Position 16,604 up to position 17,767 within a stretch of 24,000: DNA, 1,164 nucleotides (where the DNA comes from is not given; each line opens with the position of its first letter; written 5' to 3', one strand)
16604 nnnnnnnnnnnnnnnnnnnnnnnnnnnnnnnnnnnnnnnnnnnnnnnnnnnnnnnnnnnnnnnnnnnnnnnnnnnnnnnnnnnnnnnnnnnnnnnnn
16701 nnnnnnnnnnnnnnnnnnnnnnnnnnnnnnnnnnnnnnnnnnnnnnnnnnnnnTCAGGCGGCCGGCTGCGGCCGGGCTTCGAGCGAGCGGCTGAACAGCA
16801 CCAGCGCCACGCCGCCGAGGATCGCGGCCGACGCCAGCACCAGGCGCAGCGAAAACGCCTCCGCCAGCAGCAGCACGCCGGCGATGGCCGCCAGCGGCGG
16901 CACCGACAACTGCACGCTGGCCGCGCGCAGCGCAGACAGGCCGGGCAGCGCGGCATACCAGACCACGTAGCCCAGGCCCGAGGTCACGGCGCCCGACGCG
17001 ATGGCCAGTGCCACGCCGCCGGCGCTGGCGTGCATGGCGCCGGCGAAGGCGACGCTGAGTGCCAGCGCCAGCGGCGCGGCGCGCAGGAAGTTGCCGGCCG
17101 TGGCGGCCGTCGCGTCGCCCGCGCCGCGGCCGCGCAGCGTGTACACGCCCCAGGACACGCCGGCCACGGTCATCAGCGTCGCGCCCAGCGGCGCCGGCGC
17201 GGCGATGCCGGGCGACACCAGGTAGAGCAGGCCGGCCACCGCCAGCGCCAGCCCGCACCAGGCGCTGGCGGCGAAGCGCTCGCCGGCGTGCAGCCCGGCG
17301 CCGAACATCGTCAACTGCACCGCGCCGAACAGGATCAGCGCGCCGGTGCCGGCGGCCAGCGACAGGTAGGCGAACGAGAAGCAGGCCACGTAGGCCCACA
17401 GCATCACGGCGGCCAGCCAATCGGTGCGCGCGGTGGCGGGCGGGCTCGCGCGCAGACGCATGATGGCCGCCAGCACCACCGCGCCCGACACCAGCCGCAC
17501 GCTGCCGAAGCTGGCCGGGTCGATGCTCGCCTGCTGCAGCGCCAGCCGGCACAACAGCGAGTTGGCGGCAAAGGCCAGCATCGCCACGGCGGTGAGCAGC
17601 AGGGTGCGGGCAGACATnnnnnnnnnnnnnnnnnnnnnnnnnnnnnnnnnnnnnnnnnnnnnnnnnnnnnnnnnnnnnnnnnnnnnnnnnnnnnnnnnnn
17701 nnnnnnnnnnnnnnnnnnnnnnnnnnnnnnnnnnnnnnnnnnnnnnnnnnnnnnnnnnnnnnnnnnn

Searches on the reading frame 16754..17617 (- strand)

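Call 10: search_protein_families(library=pfam, proteins=[window:16754-17617:-], max_evalue=0.01)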
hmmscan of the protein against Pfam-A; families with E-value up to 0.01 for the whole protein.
window:16754-17617:- (287 aa): 1 family
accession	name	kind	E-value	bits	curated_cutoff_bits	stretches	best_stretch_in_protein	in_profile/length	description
PF00892.27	EamA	-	7.8e-15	55.8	28.2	2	144-274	2-134/135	EamA-like transporter family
